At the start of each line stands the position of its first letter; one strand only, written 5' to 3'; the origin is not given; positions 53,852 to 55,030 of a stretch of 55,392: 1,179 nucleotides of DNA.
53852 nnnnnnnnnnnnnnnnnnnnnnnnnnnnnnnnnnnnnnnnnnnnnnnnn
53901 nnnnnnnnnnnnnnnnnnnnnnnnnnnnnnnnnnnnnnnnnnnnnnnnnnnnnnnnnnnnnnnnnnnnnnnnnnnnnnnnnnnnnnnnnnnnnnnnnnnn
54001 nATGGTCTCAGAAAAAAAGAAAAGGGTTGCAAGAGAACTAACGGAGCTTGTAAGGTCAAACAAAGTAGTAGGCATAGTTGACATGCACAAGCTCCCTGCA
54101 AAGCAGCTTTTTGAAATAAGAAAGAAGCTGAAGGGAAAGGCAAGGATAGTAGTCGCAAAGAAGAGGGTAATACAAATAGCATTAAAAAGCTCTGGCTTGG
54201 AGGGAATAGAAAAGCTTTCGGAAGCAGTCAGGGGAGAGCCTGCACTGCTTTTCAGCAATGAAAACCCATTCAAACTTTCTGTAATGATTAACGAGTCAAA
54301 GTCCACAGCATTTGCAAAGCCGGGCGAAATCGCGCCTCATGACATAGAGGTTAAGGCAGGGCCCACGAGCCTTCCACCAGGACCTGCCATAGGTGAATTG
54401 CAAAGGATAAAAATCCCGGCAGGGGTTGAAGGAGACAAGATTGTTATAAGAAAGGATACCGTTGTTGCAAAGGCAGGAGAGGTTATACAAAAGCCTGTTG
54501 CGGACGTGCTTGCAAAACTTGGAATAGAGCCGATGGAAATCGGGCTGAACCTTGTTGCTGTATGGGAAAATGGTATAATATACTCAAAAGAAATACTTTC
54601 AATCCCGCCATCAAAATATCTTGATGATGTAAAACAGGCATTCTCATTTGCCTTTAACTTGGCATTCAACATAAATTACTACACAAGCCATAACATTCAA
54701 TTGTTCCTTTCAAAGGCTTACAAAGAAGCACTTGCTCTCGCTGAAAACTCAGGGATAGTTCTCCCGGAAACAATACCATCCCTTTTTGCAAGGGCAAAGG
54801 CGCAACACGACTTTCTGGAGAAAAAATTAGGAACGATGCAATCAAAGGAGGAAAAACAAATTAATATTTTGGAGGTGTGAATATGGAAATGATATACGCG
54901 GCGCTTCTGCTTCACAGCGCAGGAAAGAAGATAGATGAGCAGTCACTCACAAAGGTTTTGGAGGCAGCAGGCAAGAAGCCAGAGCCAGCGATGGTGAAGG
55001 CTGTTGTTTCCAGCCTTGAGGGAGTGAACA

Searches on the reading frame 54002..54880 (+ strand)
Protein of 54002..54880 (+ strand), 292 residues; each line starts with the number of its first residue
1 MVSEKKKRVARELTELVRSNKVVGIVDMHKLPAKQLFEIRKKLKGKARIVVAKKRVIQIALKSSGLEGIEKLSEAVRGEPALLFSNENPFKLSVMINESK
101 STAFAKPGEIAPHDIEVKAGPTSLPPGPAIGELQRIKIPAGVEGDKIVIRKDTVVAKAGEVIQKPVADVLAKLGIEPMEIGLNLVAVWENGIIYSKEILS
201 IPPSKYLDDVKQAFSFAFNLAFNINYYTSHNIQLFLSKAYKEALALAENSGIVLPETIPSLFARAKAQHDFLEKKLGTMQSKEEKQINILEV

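Call 65: search_protein_families(library=pfam, proteins=[window:54002-54880:+], max_evalue=0.001)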
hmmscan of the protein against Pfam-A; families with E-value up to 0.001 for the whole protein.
window:54002-54880:+ (292 aa): 2 families
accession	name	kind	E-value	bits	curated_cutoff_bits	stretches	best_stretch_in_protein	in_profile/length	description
PF00466.25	Ribosomal_L10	-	2.1e-21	76.3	22.8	1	2-99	2-98/100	Ribosomal protein L10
PF17777.6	RL10P_insert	-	3.3e-15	56.2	29.1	1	105-175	1-71/71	Insertion domain in 60S ribosomal protein L10P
